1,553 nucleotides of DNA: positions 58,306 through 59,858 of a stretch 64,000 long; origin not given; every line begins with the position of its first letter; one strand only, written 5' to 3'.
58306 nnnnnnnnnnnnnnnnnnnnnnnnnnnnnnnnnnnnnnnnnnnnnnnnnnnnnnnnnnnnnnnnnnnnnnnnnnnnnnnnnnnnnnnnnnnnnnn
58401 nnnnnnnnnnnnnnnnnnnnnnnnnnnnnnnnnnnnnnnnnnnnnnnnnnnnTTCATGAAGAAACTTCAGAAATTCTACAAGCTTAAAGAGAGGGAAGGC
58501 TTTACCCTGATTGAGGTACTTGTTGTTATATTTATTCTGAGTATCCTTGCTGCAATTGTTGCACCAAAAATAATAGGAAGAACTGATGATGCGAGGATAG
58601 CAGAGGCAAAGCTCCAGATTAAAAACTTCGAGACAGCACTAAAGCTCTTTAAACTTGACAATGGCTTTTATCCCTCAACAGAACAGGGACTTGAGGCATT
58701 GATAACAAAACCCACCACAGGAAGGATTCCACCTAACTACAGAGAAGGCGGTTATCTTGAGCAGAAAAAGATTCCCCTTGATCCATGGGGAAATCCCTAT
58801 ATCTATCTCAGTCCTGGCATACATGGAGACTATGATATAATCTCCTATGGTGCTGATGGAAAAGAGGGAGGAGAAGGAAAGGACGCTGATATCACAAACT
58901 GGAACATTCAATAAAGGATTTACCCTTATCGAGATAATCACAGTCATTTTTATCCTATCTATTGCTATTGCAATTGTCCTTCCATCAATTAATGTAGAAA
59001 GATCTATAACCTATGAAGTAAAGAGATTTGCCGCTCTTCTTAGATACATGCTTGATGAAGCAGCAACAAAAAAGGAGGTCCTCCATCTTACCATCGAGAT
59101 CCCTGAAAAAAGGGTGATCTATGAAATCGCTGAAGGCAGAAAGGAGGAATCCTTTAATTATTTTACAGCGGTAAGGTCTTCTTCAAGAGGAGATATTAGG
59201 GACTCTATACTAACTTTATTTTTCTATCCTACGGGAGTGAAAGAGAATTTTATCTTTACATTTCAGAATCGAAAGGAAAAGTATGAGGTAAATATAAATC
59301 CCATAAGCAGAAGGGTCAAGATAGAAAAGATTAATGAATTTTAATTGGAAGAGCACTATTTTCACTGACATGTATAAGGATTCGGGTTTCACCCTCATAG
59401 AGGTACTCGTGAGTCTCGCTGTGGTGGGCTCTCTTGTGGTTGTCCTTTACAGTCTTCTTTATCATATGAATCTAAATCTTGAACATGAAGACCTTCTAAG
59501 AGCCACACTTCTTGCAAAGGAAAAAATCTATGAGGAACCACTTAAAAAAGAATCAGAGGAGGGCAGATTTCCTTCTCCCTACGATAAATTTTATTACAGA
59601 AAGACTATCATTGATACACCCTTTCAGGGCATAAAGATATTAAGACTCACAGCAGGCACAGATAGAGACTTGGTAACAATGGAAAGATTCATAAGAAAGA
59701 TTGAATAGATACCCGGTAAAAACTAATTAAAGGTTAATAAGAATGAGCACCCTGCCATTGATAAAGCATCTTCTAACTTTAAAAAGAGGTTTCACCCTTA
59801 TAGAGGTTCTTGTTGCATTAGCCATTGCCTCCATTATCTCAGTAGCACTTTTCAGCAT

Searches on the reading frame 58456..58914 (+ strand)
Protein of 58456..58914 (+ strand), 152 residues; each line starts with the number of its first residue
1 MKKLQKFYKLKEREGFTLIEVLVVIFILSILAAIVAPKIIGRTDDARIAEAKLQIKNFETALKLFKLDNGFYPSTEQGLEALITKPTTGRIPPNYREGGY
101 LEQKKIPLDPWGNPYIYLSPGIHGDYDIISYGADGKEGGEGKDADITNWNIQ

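Call 3: search_protein_families(library=pfam, proteins=[window:58456-58914:+], max_evalue=0.01)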
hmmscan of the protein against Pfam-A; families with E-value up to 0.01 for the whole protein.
window:58456-58914:+ (152 aa): 2 families
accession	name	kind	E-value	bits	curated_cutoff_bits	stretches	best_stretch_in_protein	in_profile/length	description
PF08334.16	T2SSG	-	1.3e-43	147.8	21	1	38-149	1-108/108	Type II secretion system (T2SS), protein G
PF07963.17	N_methyl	-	1.8e-08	34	21.2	1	13-35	4-26/27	Prokaryotic N-terminal methylation motif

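Call 4: search_protein_families(library=ncbifam, proteins=[window:58456-58914:+], max_evalue=0.01)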
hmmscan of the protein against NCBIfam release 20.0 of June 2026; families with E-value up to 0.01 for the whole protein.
window:58456-58914:+ (152 aa): 13 families
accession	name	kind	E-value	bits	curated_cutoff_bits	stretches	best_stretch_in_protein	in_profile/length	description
TIGR01710.1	typeII_sec_gspG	equivalog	3.1e-53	179.4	88.85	1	15-150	2-134/134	type II secretion system major pseudopilin GspG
NF040999.1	pilin_ComGC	equivalog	3.8e-09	36.6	75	1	14-77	2-65/84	competence type IV pilus major pilin ComGC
NF007862.0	PRK10574.1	equivalog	5.9e-08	33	138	1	11-85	2-76/145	prepilin peptidase-dependent pilin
TIGR02532.1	IV_pilin_GFxxxE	domain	8.3e-08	31.8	16.3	1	14-36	2-24/24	prepilin-type N-terminal cleavage/methylation domain-containing protein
NF041775.1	typeIV_PilA_Myxo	equivalog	1.2e-07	31.9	400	1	14-67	11-64/214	type IV pilin protein PilA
TIGR01708.2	typeII_sec_gspH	equivalog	2.6e-06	27.6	80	1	14-66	2-51/169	type II secretion system minor pseudopilin GspH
NF040982.1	ComGD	equivalog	7.1e-05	23.2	70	1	14-65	2-50/139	competence type IV pilus minor pilin ComGD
NF007800.0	PRK10506.1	equivalog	0.00019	21.3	158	1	9-60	4-55/163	prepilin peptidase-dependent protein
NF041013.1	T4P_ComGE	equivalog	0.00071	19.6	49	1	13-49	3-39/83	competence type IV pilus minor pilin ComGE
TIGR02599.1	TIGR02599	subfamily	0.00095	18.5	256.5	1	15-65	1-49/361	Verru_Chthon cassette protein C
NF038303.1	EPS_HpsB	equivalog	0.0014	18.6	150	1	13-40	2-29/211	hormogonium polysaccharide secretion pseudopilin HpsB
TIGR02596.1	TIGR02596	subfamily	0.0028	17.7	70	1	16-42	1-27/196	Verru_Chthon cassette protein D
NF041002.1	pilin_ComGF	equivalog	0.0044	17.2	80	1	14-36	2-24/139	competence type IV pilus minor pilin ComGF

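Call 30: find_homologous_proteins(query=window:58456-58911:+, max_evalue=1e-20)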
Query window:58456-58911:+ (152 aa): 7988 proteins with E <= 1e-20 among 8000 candidates; the best 120 are listed.
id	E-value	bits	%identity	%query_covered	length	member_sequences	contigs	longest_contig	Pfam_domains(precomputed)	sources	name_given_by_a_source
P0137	1.8e-96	338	100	100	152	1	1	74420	PF07963.18,PF08334.17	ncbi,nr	ncbi:MAG: type II secretion system major pseudopilin GspG [Thermodesulfovibrionales bacterium]|nr:ty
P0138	3.2e-87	308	90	100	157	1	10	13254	PF07963.18,PF08334.17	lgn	-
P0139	3.4e-87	308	90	100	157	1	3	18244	PF07963.18,PF08334.17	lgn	-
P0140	5.2e-87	307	90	100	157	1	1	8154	PF07963.18,PF08334.17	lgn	-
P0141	8.2e-87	307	91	100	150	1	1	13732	PF07963.18,PF08334.17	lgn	-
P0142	1.3e-85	303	97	91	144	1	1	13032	PF07963.18,PF08334.17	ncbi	-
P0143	1.8e-85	302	89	100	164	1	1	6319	PF07963.18,PF08334.17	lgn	-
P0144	3.4e-85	301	89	99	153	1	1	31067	PF07963.18,PF08334.17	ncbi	-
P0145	5.7e-85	301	89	100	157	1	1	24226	PF07963.18,PF08334.17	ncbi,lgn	-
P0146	7.2e-85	300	96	91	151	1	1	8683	PF07963.18,PF08334.17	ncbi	ncbi:MAG: type II secretion system major pseudopilin GspG [Thermodesulfovibrionales bacterium]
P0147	2.5e-84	299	94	93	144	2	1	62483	PF07963.18,PF08334.17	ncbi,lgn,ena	-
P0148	1.6e-83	296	96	91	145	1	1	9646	PF07963.18,PF08334.17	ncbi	-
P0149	3.8e-83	295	92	94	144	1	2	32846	PF07963.18,PF08334.17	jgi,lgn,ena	-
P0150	7.7e-83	294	90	95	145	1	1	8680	PF07963.18,PF08334.17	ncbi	-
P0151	8.5e-83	294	95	91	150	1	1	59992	PF07963.18,PF08334.17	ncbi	-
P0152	1.1e-81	290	94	91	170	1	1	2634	PF07963.18,PF08334.17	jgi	jgi:general secretion pathway protein G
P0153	1.9e-81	289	91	94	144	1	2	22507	PF07963.18,PF08334.17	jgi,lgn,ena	-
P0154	6.0e-81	288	93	91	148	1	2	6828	PF07963.18,PF08334.17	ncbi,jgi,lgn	-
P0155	1.8e-80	286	93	91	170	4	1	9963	PF07963.18,PF08334.17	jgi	-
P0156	2.0e-80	286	88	94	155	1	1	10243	PF07963.18,PF08334.17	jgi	-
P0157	2.1e-80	286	88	94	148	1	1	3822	PF07963.18,PF08334.17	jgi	-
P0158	2.7e-80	285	88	94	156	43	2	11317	PF07963.18,PF08334.17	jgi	jgi:general secretion pathway protein G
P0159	2.3e-79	282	88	91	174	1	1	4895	PF07963.18,PF08334.17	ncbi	ncbi:MAG: type II secretion system major pseudopilin GspG [Thermodesulfovibrionales bacterium]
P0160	8.5e-79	281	79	96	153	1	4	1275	PF07963.18,PF08334.17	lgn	-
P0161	8.9e-79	280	79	96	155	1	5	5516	PF07963.18,PF08334.17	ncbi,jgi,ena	-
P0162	1.0e-78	280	79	96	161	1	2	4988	PF07963.18,PF08334.17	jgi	jgi:general secretion pathway protein G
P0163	1.4e-78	280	83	93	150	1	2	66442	PF07963.18,PF08334.17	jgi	jgi:general secretion pathway protein G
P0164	2.7e-78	279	83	94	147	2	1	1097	PF07963.18,PF08334.17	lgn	-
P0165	4.2e-78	278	83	93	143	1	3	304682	PF07963.18,PF08334.17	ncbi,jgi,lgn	-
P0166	4.2e-78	278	83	93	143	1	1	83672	PF07963.18,PF08334.17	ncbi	-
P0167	7.6e-78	277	84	93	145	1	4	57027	PF07963.18,PF08334.17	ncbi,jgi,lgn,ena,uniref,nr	ncbi:MAG TPA: type II secretion system protein GspG [Candidatus Desulfofervidus auxilii]|uniref:Type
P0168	8.2e-78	277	83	93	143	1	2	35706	PF07963.18,PF08334.17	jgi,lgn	jgi:general secretion pathway protein G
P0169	1.1e-77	277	84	93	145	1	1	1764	PF07963.18,PF08334.17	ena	-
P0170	1.2e-77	277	89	91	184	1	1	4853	PF07963.18,PF08334.17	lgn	-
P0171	1.4e-77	277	81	95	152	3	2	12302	PF07963.18,PF08334.17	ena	-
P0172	1.7e-77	276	81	95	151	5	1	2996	PF07963.18,PF08334.17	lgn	-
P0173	2.1e-77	276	82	94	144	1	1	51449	PF07963.18,PF08334.17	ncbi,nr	ncbi:MAG: type II secretion system major pseudopilin GspG [Thermodesulfovibrionales bacterium]|nr:ty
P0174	2.4e-77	276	83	90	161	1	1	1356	PF07963.18,PF08334.17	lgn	-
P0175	3.3e-77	275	82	93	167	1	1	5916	PF07963.18,PF08334.17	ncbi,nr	ncbi:MAG: type II secretion system major pseudopilin GspG [candidate division NC10 bacterium]|nr:typ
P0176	3.4e-77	275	82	93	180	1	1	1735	PF07963.18,PF08334.17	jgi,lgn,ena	-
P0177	3.4e-77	275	84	89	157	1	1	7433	PF07963.18,PF08334.17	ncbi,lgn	ncbi:MAG: type II secretion system major pseudopilin GspG [Nitrospirota bacterium]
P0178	3.7e-77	275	82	94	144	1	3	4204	PF07963.18,PF08334.17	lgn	-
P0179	5.2e-77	275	82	93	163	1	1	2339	PF07963.18,PF08334.17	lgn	-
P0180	5.6e-77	275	81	94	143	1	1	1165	PF07963.18,PF08334.17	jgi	jgi:general secretion pathway protein G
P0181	7.4e-77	274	80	96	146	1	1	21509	PF07963.18,PF08334.17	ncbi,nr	ncbi:MAG: type II secretion system major pseudopilin GspG [Candidatus Desulfofervidaceae bacterium]|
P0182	9.1e-77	274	80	94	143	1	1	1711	PF07963.18,PF08334.17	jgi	jgi:general secretion pathway protein G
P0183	9.8e-77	274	82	94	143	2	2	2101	PF07963.18,PF08334.17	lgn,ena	-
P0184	1.3e-76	273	77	95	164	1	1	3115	PF07963.18,PF08334.17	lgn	-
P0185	1.5e-76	273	82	93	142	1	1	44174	PF07963.18,PF08334.17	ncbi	-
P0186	1.5e-76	273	79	93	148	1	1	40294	PF07963.18,PF08334.17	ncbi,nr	ncbi:MAG: type II secretion system major pseudopilin GspG [Thermodesulfovibrionales bacterium]|nr:ty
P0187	1.6e-76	273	83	91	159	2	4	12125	PF07963.18,PF08334.17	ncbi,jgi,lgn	jgi:general secretion pathway protein G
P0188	1.7e-76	273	84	93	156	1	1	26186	PF07963.18,PF08334.17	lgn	-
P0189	1.7e-76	273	78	99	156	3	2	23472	PF07963.18,PF08334.17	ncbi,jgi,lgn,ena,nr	ncbi:MAG: type II secretion system major pseudopilin GspG [Nitrospirota bacterium]|nr:type II secret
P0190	1.9e-76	273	80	94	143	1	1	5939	PF07963.18,PF08334.17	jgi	jgi:general secretion pathway protein G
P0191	1.9e-76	273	81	94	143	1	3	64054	PF07963.18,PF08334.17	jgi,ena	-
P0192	1.9e-76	273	80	96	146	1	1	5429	PF07963.18,PF08334.17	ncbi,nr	ncbi:MAG: type II secretion system major pseudopilin GspG [Candidatus Desulfofervidaceae bacterium]|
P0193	2.1e-76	273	84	91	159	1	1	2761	PF08334.17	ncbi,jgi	jgi:general secretion pathway protein G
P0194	2.2e-76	273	81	95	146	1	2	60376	PF07963.18,PF08334.17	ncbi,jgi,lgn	-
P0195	2.3e-76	273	79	96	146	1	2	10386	PF07963.18,PF08334.17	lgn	-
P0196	2.4e-76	273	81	93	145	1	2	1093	PF07963.18,PF08334.17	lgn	-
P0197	2.9e-76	272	78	94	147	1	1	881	PF07963.18,PF08334.17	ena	-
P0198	3.0e-76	272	81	94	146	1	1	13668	PF07963.18,PF08334.17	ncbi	-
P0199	3.1e-76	272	81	93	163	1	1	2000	PF07963.18,PF08334.17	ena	-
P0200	3.1e-76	272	82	94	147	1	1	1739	PF07963.18,PF08334.17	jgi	-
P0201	3.7e-76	272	81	94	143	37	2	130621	PF07963.18,PF08334.17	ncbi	-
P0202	4.0e-76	272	80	94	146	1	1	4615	PF07963.18,PF08334.17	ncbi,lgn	ncbi:MAG: type II secretion system major pseudopilin GspG [Thermodesulfovibrionales bacterium]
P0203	4.0e-76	272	81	94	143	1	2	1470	PF07963.18,PF08334.17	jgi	jgi:general secretion pathway protein G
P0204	4.2e-76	272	82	91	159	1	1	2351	PF07963.18,PF08334.17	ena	-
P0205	4.2e-76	272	73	100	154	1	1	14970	PF07963.18,PF08334.17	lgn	-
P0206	4.3e-76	272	82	91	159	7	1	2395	PF07963.18,PF08334.17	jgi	-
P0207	4.3e-76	272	80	94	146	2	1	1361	PF07963.18,PF08334.17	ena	-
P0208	4.4e-76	272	81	94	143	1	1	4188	PF07963.18,PF08334.17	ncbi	-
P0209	4.5e-76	272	79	95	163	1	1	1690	PF07963.18,PF08334.17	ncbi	-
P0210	5.1e-76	272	82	91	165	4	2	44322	PF07963.18,PF08334.17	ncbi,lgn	ncbi:MAG: type II secretion system major pseudopilin GspG [Chloroflexota bacterium]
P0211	5.4e-76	271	79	99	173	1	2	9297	PF07963.18,PF08334.17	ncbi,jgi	jgi:general secretion pathway protein G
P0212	5.5e-76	271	81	91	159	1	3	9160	PF07963.18,PF08334.17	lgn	-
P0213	6.0e-76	271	80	94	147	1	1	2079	PF07963.18,PF08334.17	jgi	jgi:general secretion pathway protein G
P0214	6.2e-76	271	81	93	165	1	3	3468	PF07963.18,PF08334.17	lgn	-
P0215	6.5e-76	271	81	94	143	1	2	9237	PF07963.18,PF08334.17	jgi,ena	-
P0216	6.6e-76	271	81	94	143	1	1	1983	PF07963.18,PF08334.17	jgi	jgi:general secretion pathway protein G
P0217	7.5e-76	271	81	94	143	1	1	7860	PF07963.18,PF08334.17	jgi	-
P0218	7.7e-76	271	82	92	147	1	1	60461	PF07963.18,PF08334.17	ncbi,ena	-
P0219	7.7e-76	271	80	94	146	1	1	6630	PF07963.18,PF08334.17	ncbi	-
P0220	9.1e-76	271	79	94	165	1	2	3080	PF07963.18,PF08334.17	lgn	-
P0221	9.7e-76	271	80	94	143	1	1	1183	PF07963.18,PF08334.17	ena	-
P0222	1.0e-75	271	79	94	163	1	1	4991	PF07963.18,PF08334.17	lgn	-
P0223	1.0e-75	271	79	93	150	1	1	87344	PF07963.18,PF08334.17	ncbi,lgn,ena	-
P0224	1.0e-75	271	81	91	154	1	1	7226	PF07963.18,PF08334.17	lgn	-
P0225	1.1e-75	270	82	93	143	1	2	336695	PF07963.18,PF08334.17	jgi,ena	-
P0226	1.1e-75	270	80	94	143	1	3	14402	PF07963.18,PF08334.17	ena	-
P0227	1.1e-75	270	80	94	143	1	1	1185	PF07963.18,PF08334.17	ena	-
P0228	1.2e-75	270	81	95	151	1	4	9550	PF07963.18,PF08334.17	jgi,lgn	jgi:general secretion pathway protein G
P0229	1.2e-75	270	80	94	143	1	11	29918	PF07963.18,PF08334.17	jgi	jgi:general secretion pathway protein G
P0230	1.3e-75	270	78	94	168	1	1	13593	PF07963.18,PF08334.17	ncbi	-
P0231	1.3e-75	270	81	93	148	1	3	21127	PF07963.18,PF08334.17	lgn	-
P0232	1.3e-75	270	81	95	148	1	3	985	PF07963.18,PF08334.17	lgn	-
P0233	1.3e-75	270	82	92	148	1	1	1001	PF07963.18,PF08334.17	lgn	-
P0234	1.4e-75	270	81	93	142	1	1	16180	PF07963.18,PF08334.17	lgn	-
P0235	1.6e-75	270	78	95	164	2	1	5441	PF07963.18,PF08334.17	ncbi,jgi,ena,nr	ncbi:MAG TPA: type II secretion system major pseudopilin GspG [Thermodesulfovibrionales bacterium]|n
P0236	1.6e-75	270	80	93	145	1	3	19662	PF07963.18,PF08334.17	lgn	-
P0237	1.6e-75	270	81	94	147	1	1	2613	PF07963.18,PF08334.17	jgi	jgi:general secretion pathway protein G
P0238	1.6e-75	270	80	94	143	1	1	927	PF07963.18,PF08334.17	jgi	jgi:general secretion pathway protein G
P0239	1.6e-75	270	80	95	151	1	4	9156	PF07963.18,PF08334.17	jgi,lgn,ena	-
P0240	1.7e-75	270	80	94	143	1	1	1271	PF07963.18,PF08334.17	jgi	jgi:general secretion pathway protein G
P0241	1.7e-75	270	80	94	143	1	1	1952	PF07963.18,PF08334.17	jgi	-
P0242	1.8e-75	270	82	94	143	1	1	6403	PF07963.18,PF08334.17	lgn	-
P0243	1.8e-75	270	82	91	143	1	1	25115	PF07963.18,PF08334.17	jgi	jgi:general secretion pathway protein G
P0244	2.0e-75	270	79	97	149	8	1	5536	PF07963.18,PF08334.17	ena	-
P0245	2.0e-75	270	81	94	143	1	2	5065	PF07963.18,PF08334.17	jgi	jgi:general secretion pathway protein G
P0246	2.1e-75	270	81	91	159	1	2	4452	PF07963.18,PF08334.17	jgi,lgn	jgi:general secretion pathway protein G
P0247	2.4e-75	269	81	93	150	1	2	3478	PF07963.18,PF08334.17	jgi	jgi:general secretion pathway protein G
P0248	2.4e-75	269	80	93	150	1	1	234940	PF08334.17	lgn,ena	-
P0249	2.4e-75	269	82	95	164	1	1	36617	PF07963.18,PF08334.17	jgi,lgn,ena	-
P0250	2.5e-75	269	80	94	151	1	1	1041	PF07963.18,PF08334.17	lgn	-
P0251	2.6e-75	269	80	94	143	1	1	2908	PF07963.18,PF08334.17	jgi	jgi:general secretion pathway protein G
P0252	2.7e-75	269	80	94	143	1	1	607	PF07963.18,PF08334.17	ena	-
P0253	2.7e-75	269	83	91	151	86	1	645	PF07963.18,PF08334.17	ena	-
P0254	2.7e-75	269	80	94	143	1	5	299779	PF07963.18,PF08334.17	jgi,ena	jgi:general secretion pathway protein G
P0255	2.7e-75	269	79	93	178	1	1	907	PF07963.18,PF08334.17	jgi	jgi:general secretion pathway protein G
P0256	2.8e-75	269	80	93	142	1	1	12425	PF07963.18,PF08334.17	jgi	-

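Call 31: find_encoding_contigs(protein=P0151, flank=8000, max_places=1)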
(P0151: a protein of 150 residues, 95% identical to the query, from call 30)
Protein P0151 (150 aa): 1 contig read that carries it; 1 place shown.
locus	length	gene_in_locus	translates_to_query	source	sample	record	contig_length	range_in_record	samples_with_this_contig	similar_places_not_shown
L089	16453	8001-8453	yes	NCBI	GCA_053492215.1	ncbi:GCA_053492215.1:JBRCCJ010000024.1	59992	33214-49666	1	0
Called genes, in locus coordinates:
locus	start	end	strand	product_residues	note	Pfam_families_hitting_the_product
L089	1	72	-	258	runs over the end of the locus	PF02541:Ppx-GppA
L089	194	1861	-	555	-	PF00587:tRNA-synt_2b, PF04073:tRNA_edit, PF03129:HGTP_anticodon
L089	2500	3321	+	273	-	PF00669:Flagellin_N, PF00700:Flagellin_C (weak)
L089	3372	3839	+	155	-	-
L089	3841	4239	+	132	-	PF07378:FlbT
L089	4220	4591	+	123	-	PF07309:FlaF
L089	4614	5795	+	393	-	PF13424:TPR_12, PF07719:TPR_2 (weak), PF14559:TPR_19 (weak), PF13432:TPR_16, PF13424:TPR_12 (weak), PF21033:RMD1-3 (weak), PF13424:TPR_12 (weak), PF13432:TPR_16, +15 more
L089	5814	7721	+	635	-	PF14522:Cytochrome_C7 (faint)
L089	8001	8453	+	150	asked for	PF07963:N_methyl, PF08334:T2SSG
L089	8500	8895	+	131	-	-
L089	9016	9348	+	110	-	PF07963:N_methyl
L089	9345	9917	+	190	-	PF07963:N_methyl (weak), PF11612:T2SSJ (weak)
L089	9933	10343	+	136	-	PF01909:NTP_transf_2, PF18765:Polbeta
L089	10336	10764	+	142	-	PF01934:HepT-like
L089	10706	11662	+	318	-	PF21687:T2SSK_1st, PF03934:T2SSK, PF12836:HHH_3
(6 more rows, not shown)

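Call 32: find_encoding_contigs(protein=P0173, flank=8000, max_places=1)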
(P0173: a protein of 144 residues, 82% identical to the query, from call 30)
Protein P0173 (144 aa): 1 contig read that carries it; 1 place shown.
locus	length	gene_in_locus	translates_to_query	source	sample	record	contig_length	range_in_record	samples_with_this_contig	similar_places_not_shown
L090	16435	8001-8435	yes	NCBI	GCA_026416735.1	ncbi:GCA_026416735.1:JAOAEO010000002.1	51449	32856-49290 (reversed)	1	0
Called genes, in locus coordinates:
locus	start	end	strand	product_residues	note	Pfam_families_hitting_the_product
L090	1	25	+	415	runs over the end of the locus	PF00464:SHMT, PF00155:Aminotran_1_2, PF01212:Beta_elim_lyase (weak)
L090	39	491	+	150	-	PF22811:Zn_ribbon_NrdR, PF03477:ATP-cone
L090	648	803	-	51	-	-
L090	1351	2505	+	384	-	PF13433:Peripla_BP_5, PF13458:Peripla_BP_6, PF01094:ANF_receptor (weak)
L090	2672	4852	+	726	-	PF08448:PAS_4, PF13426:PAS_9, PF00512:HisKA, PF02518:HATPase_c, PF00072:Response_reg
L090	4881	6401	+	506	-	PF05157:MshEN, PF00437:T2SSE, PF13191:AAA_16 (weak), PF13401:AAA_22 (faint)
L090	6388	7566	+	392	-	PF28597:T2SSF_N, PF00482:T2SSF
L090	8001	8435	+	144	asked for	PF07963:N_methyl, PF08334:T2SSG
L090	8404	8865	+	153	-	PF07963:N_methyl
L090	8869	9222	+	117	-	-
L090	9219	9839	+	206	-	PF07963:N_methyl, PF11612:T2SSJ (weak)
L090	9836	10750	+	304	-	PF21687:T2SSK_1st, PF12836:HHH_3 (faint), PF03934:T2SSK (weak)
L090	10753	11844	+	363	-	PF12693:GspL_C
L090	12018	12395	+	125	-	-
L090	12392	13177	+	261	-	-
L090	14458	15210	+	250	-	PF00881:Nitroreductase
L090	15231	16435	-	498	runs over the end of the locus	PF00933:Glyco_hydro_3, PF01915:Glyco_hydro_3_C (faint)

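Call 33: find_encoding_contigs(protein=P0186, flank=8000, max_places=1)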
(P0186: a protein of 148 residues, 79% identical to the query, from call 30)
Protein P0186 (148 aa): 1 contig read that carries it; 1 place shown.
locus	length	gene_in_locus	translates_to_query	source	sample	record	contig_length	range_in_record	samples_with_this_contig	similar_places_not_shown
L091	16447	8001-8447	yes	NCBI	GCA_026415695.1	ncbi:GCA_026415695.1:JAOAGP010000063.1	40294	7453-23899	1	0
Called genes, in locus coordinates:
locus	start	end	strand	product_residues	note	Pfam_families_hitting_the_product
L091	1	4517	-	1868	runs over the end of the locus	PF13205:Big_5 (faint), PF11974:bMG3, PF01835:MG2, PF07703:A2M_BRD, PF00207:A2M, PF17973:bMG10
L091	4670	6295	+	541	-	PF12729:4HB_MCP_1, PF00672:HAMP, PF00015:MCPsignal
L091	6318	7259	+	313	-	PF13623:SurA_N_2, PF13624:SurA_N_3, PF09312:SurA_N, PF13616:Rotamase_3, PF00639:Rotamase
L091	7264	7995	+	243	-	PF01479:S4, PF00849:PseudoU_synth_2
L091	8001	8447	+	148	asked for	PF07963:N_methyl (weak), PF08334:T2SSG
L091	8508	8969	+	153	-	PF00885:DMRL_synthase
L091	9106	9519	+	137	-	PF01029:NusB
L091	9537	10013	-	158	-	PF01035:DNA_binding_1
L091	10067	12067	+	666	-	PF00270:DEAD (faint), PF04851:ResIII, PF17757:UvrB_inter, PF27431:UvrB_3rd, PF00271:Helicase_C, PF12344:UvrB, PF02151:UVR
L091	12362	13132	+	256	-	PF00318:Ribosomal_S2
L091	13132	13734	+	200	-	PF00889:EF_TS, PF25025:EF-Ts_N (faint)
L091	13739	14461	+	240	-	PF00696:AA_kinase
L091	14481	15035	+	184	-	PF01765:RRF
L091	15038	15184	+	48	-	-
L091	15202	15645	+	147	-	PF01258:zf-dskA_traR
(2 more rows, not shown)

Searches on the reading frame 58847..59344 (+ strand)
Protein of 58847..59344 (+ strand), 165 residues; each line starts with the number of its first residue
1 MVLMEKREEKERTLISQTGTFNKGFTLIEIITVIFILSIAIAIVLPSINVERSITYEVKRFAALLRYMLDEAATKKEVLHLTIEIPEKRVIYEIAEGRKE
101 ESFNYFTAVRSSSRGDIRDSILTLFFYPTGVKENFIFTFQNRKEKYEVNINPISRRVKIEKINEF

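Call 3: search_protein_families(library=pfam, proteins=[window:58847-59344:+], max_evalue=0.01)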
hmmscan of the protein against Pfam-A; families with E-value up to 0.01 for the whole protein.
window:58847-59344:+ (165 aa): 1 family
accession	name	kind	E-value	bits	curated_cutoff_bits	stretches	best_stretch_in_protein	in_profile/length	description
PF07963.17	N_methyl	-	5.4e-06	26.2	21.2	1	22-45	4-27/27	Prokaryotic N-terminal methylation motif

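Call 4: search_protein_families(library=ncbifam, proteins=[window:58847-59344:+], max_evalue=0.01)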
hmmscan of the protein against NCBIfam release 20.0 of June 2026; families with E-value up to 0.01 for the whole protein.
window:58847-59344:+ (165 aa): 9 families
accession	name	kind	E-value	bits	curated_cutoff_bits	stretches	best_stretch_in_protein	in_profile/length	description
TIGR01708.2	typeII_sec_gspH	equivalog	2e-10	40.9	80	1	23-86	2-68/169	type II secretion system minor pseudopilin GspH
NF040982.1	ComGD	equivalog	4.6e-08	33.6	70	1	22-148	1-127/139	competence type IV pilus minor pilin ComGD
TIGR02532.1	IV_pilin_GFxxxE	domain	1.3e-06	28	16.3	1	23-45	2-24/24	prepilin-type N-terminal cleavage/methylation domain-containing protein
TIGR01710.1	typeII_sec_gspG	equivalog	3.5e-05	23.9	88.85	1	23-50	1-28/134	type II secretion system major pseudopilin GspG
NF040999.1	pilin_ComGC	equivalog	4.3e-05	23.6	75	1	23-53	2-32/84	competence type IV pilus major pilin ComGC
NF041013.1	T4P_ComGE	equivalog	7.2e-05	22.8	49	1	22-80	3-61/83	competence type IV pilus minor pilin ComGE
NF007862.0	PRK10574.1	equivalog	0.0022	18.2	138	1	22-48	4-30/145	prepilin peptidase-dependent pilin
NF041002.1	pilin_ComGF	equivalog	0.0068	16.6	80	0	22-55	1-34/139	competence type IV pilus minor pilin ComGF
NF041775.1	typeIV_PilA_Myxo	equivalog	0.0083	16.1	400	0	18-47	6-35/214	type IV pilin protein PilA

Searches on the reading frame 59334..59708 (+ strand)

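Call 3: search_protein_families(library=pfam, proteins=[window:59334-59708:+], max_evalue=0.01)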
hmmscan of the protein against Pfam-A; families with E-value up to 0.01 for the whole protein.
window:59334-59708:+ (124 aa): 1 family
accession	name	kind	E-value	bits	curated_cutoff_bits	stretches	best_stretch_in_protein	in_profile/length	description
PF07963.17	N_methyl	-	1.9e-07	30.8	21.2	1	13-39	1-27/27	Prokaryotic N-terminal methylation motif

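Call 4: search_protein_families(library=ncbifam, proteins=[window:59334-59708:+], max_evalue=0.01)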
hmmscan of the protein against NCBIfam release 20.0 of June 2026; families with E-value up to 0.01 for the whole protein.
window:59334-59708:+ (124 aa): 6 families
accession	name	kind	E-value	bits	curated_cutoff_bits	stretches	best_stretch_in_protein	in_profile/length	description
TIGR02532.1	IV_pilin_GFxxxE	domain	2.6e-07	30.2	16.3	1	17-38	2-23/24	prepilin-type N-terminal cleavage/methylation domain-containing protein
TIGR01707.1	gspI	equivalog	3e-05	24.5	44.35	1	18-62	1-42/101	type II secretion system minor pseudopilin GspI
NF041013.1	T4P_ComGE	equivalog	9.3e-05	22.5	49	1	18-52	5-39/83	competence type IV pilus minor pilin ComGE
NF041002.1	pilin_ComGF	equivalog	0.00021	21.5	80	1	17-49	2-33/139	competence type IV pilus minor pilin ComGF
TIGR02599.1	TIGR02599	subfamily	0.0038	16.5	256.5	1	18-48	1-31/361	Verru_Chthon cassette protein C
TIGR01711.1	gspJ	equivalog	0.0061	16.4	64.85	1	18-43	2-27/192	type II secretion system minor pseudopilin GspJ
